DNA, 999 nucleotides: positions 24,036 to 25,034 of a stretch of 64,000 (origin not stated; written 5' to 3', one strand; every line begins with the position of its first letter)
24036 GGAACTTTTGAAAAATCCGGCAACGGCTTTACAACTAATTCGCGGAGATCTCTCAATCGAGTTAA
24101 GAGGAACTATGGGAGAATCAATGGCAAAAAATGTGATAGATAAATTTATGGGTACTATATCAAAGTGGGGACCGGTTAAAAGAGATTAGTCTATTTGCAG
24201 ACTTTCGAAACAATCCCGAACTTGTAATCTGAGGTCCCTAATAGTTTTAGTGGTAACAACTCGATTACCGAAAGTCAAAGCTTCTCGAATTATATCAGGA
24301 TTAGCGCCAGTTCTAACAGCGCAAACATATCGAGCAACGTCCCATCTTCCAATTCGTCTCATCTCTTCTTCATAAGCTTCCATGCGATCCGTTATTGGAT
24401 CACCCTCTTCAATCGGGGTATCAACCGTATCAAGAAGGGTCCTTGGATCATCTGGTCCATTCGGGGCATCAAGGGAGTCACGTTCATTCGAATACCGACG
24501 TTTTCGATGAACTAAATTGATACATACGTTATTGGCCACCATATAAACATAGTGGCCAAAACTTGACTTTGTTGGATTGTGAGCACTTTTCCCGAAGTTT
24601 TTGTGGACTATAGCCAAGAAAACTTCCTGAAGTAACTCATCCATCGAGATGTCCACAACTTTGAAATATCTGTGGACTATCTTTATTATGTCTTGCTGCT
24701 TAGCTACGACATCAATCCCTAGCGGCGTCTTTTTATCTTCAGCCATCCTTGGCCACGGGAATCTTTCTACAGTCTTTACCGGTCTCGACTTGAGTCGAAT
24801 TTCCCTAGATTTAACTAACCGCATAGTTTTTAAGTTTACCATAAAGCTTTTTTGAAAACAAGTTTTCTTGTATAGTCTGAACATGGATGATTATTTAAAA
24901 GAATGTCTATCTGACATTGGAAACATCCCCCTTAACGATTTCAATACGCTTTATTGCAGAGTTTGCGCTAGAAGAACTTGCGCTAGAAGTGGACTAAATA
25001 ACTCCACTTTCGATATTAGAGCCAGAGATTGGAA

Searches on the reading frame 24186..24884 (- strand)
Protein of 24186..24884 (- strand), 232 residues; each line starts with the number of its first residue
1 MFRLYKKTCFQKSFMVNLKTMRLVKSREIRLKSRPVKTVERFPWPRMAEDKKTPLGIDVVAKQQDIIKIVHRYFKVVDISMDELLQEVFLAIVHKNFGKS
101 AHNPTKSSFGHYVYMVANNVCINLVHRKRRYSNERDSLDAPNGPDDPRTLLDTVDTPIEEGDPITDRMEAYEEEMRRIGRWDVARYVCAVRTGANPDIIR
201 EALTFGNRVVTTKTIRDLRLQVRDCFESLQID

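Call 49: search_protein_families(library=pfam, proteins=[window:24186-24884:-], max_evalue=0.001)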
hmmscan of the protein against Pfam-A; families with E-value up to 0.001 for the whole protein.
window:24186-24884:- (232 aa): 1 family
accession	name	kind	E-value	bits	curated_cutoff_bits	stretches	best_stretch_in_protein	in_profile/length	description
PF04542.20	Sigma70_r2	-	4.9e-05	23.5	24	1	63-130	6-70/71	Sigma-70 region 2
